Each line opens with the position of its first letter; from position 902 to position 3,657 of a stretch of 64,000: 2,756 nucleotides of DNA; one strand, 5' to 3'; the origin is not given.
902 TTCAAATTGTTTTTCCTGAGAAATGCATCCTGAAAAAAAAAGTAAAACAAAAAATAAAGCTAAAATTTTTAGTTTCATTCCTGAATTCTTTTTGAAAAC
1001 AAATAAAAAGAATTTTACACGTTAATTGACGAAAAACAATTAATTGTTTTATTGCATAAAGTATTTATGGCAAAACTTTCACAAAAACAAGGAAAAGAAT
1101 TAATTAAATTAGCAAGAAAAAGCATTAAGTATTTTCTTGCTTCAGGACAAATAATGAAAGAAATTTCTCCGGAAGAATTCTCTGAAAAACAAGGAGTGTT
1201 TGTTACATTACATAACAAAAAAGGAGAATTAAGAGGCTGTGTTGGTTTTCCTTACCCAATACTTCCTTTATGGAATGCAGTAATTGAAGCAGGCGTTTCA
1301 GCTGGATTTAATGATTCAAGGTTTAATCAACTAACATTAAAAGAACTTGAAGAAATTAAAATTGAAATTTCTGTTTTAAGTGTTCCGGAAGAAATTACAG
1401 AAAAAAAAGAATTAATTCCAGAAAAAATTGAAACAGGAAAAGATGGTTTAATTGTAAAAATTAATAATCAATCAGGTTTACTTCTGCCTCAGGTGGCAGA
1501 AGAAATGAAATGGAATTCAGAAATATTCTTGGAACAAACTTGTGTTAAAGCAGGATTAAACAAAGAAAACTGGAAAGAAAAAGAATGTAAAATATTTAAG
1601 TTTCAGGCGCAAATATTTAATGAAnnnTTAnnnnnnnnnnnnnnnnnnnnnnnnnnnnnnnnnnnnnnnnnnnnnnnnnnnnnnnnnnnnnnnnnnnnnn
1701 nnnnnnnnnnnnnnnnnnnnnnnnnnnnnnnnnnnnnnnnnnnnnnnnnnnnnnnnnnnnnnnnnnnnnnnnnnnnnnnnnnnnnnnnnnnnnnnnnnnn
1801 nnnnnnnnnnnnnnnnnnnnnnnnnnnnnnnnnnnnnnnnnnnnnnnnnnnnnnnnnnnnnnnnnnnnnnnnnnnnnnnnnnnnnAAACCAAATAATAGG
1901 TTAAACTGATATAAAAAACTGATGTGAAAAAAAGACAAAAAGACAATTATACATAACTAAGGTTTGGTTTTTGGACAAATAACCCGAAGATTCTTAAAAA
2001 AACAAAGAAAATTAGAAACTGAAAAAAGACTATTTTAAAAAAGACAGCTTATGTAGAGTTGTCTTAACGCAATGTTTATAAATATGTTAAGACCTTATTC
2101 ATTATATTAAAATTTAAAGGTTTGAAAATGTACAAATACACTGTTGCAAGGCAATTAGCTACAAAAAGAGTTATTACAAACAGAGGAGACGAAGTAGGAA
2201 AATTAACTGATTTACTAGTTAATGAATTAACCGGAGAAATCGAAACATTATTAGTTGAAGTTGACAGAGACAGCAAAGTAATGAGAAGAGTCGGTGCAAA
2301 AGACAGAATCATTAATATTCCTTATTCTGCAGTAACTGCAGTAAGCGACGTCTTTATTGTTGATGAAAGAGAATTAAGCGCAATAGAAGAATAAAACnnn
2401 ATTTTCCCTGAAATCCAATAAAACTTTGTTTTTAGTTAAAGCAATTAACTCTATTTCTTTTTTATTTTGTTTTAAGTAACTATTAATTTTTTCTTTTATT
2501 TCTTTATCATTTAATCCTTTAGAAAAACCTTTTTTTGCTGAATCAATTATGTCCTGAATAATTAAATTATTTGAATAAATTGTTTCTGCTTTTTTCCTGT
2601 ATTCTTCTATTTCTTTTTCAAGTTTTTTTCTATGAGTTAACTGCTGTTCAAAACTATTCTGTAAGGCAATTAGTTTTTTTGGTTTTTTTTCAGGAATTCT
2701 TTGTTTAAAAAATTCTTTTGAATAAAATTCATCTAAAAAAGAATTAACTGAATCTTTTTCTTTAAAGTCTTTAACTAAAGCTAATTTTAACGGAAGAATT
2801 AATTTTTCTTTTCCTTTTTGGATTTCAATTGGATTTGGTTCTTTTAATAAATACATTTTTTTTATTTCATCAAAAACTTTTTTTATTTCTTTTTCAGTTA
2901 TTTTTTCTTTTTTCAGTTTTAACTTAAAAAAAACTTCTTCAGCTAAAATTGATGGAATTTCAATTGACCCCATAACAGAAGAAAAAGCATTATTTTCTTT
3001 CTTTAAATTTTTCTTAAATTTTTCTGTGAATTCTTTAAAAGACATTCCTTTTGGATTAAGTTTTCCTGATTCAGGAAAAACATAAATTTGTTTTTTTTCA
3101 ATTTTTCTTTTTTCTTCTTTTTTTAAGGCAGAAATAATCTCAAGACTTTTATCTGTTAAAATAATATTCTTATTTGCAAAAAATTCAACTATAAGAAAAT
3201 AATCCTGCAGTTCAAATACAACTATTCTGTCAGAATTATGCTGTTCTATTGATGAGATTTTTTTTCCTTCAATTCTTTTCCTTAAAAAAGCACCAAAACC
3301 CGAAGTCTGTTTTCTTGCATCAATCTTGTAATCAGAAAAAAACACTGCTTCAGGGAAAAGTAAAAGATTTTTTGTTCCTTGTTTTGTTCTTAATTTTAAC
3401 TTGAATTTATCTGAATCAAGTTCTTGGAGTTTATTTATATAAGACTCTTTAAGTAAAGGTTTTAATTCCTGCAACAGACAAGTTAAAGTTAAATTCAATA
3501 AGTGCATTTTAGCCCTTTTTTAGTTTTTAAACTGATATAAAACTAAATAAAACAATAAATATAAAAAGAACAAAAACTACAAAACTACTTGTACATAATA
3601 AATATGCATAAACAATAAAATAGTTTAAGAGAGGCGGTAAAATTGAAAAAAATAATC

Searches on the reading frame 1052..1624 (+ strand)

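Call 45: search_protein_families(library=ncbifam, proteins=[window:1052-1624:+], max_evalue=0.00001)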
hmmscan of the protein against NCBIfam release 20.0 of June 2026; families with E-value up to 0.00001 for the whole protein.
window:1052-1624:+ (191 aa): 3 families
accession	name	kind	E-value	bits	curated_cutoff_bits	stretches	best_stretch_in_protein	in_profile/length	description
NF002000.0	PRK00801.1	equivalog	1.1e-63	213.9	273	1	6-191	1-186/201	hypothetical protein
TIGR00296.1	TIGR00296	hypoth_equivalog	1.3e-54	185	91.05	1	6-191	1-190/200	TIGR00296 family protein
TIGR04335.1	AmmeMemoSam_A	hypoth_equivalog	3.6e-54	182.8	99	1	16-189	2-175/175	AmmeMemoRadiSam system protein A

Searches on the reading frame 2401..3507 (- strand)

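Call 45: search_protein_families(library=ncbifam, proteins=[window:2401-3507:-], max_evalue=0.00001)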
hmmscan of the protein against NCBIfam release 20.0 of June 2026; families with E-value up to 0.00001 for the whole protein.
window:2401-3507:- (369 aa): 1 family
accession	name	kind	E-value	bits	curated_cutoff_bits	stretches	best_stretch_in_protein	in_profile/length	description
NF041120.1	RqcH_arch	equivalog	9.2e-46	156.9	400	1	8-363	5-373/645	ribosome rescue protein RqcH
